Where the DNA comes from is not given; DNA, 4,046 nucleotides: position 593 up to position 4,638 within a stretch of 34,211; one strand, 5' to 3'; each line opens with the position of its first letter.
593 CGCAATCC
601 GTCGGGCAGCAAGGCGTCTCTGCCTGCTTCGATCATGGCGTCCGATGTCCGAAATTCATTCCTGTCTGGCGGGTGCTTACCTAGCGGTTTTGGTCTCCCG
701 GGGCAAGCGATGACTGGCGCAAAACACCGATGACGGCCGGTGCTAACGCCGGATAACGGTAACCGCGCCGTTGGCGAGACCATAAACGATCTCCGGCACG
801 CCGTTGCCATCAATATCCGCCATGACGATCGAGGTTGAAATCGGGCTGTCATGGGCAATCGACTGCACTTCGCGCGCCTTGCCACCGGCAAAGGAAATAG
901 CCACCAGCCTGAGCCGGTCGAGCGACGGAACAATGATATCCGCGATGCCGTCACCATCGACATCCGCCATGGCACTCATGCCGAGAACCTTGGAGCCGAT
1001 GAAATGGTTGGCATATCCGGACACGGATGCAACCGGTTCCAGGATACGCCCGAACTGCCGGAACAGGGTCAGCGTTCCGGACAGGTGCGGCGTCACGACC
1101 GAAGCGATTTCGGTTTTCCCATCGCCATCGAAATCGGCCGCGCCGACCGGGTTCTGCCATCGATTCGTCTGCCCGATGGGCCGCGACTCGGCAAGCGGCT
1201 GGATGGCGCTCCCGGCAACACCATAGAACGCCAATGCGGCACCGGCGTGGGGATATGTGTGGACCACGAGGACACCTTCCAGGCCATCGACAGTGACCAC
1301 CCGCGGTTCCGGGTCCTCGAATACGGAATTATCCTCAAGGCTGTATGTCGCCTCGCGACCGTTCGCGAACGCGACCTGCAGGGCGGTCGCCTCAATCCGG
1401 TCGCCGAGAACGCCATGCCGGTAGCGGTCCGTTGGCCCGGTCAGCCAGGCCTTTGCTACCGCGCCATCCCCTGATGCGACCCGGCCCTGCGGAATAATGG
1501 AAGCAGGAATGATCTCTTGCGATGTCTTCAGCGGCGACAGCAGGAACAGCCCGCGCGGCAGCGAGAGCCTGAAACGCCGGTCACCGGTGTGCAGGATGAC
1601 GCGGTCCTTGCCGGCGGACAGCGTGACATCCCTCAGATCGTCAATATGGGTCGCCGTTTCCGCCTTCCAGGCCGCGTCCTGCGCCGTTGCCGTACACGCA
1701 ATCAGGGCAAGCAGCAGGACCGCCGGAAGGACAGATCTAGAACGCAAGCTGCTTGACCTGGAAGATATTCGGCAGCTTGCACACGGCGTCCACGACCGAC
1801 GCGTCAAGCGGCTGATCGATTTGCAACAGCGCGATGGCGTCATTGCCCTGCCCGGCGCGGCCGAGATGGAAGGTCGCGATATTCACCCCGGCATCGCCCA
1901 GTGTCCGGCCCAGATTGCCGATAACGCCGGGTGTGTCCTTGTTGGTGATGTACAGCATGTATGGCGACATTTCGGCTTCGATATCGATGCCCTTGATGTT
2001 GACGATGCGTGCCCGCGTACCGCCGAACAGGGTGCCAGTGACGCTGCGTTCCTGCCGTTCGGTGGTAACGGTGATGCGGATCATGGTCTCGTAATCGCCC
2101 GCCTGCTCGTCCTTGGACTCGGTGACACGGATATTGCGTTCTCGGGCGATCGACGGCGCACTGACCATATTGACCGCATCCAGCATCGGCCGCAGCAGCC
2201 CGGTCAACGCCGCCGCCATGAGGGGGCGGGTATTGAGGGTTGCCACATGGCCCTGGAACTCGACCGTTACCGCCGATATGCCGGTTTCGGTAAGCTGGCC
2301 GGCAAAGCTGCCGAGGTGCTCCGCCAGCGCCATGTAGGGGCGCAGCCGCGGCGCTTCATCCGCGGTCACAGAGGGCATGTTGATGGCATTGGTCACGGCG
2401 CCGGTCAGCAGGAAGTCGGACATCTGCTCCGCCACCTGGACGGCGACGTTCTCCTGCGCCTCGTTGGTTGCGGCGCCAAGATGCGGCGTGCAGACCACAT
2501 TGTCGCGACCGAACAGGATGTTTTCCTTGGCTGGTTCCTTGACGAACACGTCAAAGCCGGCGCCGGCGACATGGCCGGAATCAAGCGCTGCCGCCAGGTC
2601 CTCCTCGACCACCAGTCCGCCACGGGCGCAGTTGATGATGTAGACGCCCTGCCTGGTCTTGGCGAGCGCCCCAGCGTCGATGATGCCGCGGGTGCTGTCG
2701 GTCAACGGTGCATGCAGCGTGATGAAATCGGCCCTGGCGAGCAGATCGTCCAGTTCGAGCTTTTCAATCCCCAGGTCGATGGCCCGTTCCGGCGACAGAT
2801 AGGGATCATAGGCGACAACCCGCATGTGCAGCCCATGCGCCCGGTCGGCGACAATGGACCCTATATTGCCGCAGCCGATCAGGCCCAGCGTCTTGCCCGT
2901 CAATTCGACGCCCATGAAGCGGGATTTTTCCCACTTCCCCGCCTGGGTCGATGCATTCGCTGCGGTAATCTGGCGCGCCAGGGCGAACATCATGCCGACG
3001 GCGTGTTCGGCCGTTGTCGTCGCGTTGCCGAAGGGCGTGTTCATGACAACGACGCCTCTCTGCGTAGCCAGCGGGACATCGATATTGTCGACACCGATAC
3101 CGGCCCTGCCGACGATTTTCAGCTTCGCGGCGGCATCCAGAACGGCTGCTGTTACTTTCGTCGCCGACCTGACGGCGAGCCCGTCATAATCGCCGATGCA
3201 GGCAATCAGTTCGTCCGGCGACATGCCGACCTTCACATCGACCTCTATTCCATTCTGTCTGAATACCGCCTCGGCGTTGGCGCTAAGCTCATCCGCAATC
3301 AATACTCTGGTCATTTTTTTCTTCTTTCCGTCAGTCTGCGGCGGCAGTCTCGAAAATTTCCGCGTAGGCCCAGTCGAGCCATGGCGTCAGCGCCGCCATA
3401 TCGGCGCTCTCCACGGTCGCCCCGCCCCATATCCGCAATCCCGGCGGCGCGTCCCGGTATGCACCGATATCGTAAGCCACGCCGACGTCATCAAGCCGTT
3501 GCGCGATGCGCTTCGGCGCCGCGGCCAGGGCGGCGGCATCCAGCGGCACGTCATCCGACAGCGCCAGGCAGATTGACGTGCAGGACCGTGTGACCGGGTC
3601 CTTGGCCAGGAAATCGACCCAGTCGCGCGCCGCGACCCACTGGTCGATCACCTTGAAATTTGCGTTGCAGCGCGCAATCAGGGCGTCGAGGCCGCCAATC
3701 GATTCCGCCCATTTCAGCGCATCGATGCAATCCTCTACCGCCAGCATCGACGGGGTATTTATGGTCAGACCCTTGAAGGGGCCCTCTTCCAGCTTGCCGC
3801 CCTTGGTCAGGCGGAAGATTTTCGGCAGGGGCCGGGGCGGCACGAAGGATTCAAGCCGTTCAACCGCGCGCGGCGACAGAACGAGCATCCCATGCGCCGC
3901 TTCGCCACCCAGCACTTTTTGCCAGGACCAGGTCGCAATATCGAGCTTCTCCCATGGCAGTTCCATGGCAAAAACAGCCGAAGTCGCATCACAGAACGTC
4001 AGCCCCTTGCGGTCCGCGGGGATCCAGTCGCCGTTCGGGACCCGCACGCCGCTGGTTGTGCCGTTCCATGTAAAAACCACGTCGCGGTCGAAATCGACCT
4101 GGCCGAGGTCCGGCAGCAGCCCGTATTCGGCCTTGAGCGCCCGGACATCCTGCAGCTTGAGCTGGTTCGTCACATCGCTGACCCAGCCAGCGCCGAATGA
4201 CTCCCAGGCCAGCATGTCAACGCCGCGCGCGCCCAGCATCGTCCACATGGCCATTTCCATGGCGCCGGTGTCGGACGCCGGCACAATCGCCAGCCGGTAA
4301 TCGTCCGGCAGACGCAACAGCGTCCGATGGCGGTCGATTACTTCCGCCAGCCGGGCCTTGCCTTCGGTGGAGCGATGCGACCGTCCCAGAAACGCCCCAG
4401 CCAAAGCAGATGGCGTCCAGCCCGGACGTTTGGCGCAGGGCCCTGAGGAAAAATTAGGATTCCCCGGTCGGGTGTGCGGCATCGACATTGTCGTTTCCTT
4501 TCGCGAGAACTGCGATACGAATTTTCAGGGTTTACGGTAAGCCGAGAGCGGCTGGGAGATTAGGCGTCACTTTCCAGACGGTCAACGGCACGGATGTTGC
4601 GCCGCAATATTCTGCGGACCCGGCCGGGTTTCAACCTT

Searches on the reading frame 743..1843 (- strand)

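Call 8: search_protein_families(library=pfam, proteins=[window:743-1843:-])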
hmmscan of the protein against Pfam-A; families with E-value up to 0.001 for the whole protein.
window:743-1843:- (366 aa): 2 families
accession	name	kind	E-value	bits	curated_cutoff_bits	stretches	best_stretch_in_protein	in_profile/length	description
PF13517.12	FG-GAP_3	-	6e-14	52.8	26.9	2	237-305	1-61/61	FG-GAP-like repeat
PF01839.29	FG-GAP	-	2.4e-09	37.3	22.1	0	291-305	6-20/37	FG-GAP repeat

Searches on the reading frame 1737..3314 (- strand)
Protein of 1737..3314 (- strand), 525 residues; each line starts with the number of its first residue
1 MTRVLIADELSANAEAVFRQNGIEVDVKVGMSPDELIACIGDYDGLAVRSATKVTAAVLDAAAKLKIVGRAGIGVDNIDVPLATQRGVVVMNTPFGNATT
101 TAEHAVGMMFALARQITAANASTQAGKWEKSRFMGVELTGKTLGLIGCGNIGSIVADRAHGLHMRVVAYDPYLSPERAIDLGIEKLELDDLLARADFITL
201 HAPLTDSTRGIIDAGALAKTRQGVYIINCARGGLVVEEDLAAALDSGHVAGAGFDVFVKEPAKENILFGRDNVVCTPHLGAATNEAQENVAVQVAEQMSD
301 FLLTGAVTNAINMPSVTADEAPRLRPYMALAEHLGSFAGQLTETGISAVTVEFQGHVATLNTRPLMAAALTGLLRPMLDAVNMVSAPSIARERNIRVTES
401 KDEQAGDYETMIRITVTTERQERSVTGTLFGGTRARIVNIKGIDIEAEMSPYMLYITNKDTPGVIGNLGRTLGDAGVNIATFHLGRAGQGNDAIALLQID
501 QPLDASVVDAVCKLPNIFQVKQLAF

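Call 8: search_protein_families(library=pfam, proteins=[window:1737-3314:-])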
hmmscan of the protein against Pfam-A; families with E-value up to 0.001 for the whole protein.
window:1737-3314:- (525 aa): 4 families
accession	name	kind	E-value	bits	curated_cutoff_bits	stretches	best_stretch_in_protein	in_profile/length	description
PF02826.25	2-Hacid_dh_C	-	2e-60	203.7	25.1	1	106-280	1-178/178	D-isomer specific 2-hydroxyacid dehydrogenase, NAD binding domain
PF19304.4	PGDH_inter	-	1.9e-46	157.4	27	1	323-441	1-119/119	D-3-phosphoglycerate dehydrogenase intervening domain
PF00389.36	2-Hacid_dh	-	4.3e-37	127.2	24.6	1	4-312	1-134/134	D-isomer specific 2-hydroxyacid dehydrogenase, catalytic domain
PF01842.31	ACT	-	1.5e-07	31.4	27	1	452-515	1-65/66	ACT domain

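Call 10: search_protein_families(library=ncbifam, proteins=[window:1737-3314:-], max_evalue=0.01)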
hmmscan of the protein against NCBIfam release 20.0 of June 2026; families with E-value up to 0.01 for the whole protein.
window:1737-3314:- (525 aa): 22 families
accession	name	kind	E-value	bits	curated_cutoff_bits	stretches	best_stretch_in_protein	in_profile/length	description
TIGR01327.1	PGDH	equivalog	6.6e-205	681.8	454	1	3-523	1-523/525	phosphoglycerate dehydrogenase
NF008759.0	PRK11790.1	equivalog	2.4e-79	266.9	404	1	2-322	12-337/410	phosphoglycerate dehydrogenase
NF009714.1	PRK13243.1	equivalog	1.8e-62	211.6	455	1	4-303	5-314/332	glyoxylate reductase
NF005069.0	PRK06487.1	equivalog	1.5e-55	188.5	448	1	46-304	51-313/320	2-hydroxyacid dehydrogenase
NF011938.0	PRK15409.1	equivalog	1.2e-47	162.6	492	1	38-316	41-322/324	glyoxylate/hydroxypyruvate reductase GhrB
NF006263.0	PRK08410.1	equivalog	1.9e-43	149.1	389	1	31-302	31-307/311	D-2-hydroxyacid dehydrogenase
NF041369.1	Dhydh_Halo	equivalog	2.9e-43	148.3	400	1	54-301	45-294/305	D-2-hydroxyacid dehydrogenase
NF005387.0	PRK06932.1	equivalog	3.6e-42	144.4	492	1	33-304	35-312/314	2-hydroxyacid dehydrogenase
NF005750.0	PRK07574.1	equivalog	1.3e-40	139.7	329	1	54-303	104-358/386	NAD-dependent formate dehydrogenase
NF006374.0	PRK08605.1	subfamily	1.8e-34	119.3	356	1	8-312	11-332/332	D-lactate dehydrogenase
NF001309.0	PRK00257.1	equivalog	3.1e-34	118.5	434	1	37-303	32-279/379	4-phosphoerythronate dehydrogenase PdxB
NF000492.1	vanH_gen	exception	1.3e-32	113.2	540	1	46-260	46-255/312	D-lactate dehydrogenase VanH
NF005027.0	PRK06436.1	equivalog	7.2e-30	104.1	261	1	64-301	49-279/303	2-hydroxyacid dehydrogenase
NF000112.1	vanH-Amyco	exception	1.8e-28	99.8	625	1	45-260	74-284/348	VanH-AOV family D-lactate dehydrogenase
NF000151.1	vanH-Ac1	exception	7e-27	94.6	750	1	57-260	93-291/351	D-lactate dehydrogenase VanH-Ac1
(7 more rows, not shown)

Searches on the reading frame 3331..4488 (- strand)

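Call 8: search_protein_families(library=pfam, proteins=[window:3331-4488:-])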
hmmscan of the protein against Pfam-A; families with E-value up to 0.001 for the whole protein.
window:3331-4488:- (385 aa): 0 families

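Call 10: search_protein_families(library=ncbifam, proteins=[window:3331-4488:-], max_evalue=0.01)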
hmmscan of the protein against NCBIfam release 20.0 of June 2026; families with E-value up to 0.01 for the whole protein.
window:3331-4488:- (385 aa): 6 families
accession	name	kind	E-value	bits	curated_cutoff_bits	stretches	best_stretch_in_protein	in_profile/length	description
NF002841.0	PRK03080.1-2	equivalog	2.1e-197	655.7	477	1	2-379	5-384/389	phosphoserine transaminase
TIGR01365.1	serC_2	equivalog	9e-186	617.4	448.2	1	7-376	1-372/374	phosphoserine transaminase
TIGR01366.1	serC_3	equivalog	1.7e-23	83.4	401.65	1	8-374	2-357/361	phosphoserine transaminase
TIGR01364.1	serC_1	equivalog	9.9e-10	37.8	443.6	1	37-327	37-317/358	phosphoserine transaminase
NF003764.0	PRK05355.1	equivalog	5.5e-09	35.4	253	1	35-323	38-311/357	3-phosphoserine/phosphohydroxythreonine transaminase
NF009112.0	PRK12462.1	equivalog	0.00027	19.8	563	1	33-272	38-269/365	phosphoserine transaminase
